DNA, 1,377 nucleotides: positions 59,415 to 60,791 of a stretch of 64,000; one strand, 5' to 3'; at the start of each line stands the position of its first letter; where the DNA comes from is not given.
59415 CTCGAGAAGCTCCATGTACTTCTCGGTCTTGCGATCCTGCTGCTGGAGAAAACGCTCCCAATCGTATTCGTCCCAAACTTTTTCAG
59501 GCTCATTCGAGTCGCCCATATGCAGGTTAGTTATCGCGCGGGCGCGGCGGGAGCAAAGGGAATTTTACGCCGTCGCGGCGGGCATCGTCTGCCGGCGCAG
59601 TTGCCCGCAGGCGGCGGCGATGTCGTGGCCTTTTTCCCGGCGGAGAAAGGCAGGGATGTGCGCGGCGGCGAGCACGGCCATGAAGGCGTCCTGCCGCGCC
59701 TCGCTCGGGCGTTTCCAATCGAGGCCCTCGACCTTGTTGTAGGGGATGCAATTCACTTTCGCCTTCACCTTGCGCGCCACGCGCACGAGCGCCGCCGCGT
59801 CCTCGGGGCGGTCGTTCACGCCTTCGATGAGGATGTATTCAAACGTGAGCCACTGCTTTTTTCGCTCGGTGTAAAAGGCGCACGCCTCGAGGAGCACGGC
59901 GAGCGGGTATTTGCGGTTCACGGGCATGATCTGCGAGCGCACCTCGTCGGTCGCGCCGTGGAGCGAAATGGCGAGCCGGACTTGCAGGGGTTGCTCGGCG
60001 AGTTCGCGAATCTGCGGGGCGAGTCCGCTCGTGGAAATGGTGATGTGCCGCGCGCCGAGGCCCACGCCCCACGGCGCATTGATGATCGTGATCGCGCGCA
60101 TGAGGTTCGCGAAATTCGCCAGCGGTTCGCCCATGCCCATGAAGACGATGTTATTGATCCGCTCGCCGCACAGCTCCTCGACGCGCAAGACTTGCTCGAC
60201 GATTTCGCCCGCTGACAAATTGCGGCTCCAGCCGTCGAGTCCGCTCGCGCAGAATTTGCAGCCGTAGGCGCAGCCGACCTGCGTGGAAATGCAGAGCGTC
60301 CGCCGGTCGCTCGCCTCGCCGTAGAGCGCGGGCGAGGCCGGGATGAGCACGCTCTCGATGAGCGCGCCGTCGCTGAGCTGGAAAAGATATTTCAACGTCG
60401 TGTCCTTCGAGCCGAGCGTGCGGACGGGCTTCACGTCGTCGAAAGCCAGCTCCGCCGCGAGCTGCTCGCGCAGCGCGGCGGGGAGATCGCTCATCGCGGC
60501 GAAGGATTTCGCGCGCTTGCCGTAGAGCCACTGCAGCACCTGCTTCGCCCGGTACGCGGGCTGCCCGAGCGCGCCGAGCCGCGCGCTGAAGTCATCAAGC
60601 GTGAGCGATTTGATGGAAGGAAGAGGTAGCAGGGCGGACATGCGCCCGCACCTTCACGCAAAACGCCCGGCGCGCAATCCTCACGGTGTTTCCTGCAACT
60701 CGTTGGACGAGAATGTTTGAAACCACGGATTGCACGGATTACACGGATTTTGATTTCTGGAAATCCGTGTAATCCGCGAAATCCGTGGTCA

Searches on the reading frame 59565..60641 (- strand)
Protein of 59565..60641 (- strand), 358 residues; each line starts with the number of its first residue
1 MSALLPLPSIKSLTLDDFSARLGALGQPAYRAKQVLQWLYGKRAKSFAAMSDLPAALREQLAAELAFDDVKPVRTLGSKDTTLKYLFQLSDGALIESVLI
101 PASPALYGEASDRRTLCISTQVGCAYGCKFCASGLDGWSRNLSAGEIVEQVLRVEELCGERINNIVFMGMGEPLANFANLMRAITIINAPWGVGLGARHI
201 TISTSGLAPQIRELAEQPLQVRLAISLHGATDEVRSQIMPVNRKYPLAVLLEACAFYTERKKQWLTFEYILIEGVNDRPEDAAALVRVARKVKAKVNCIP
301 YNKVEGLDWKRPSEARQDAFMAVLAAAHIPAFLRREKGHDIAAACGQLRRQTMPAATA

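Call 50: search_protein_families(library=pfam, proteins=[window:59565-60641:-], max_evalue=0.01)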
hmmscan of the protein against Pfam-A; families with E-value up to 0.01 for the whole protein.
window:59565-60641:- (358 aa): 3 families
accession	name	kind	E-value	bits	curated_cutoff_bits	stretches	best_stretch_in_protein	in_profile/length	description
PF04055.27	Radical_SAM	-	5e-18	66.3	29.5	1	118-284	1-164/166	Radical SAM superfamily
PF21016.3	RlmN_N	-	1.5e-11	44.3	24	1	15-63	8-56/60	Ribosomal RNA large subunit methyltransferase N-terminal domain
PF22270.1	MlrA_helical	-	0.0024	18.3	27.7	0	58-98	29-70/75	Transcriptional regulator MlrA, helical domain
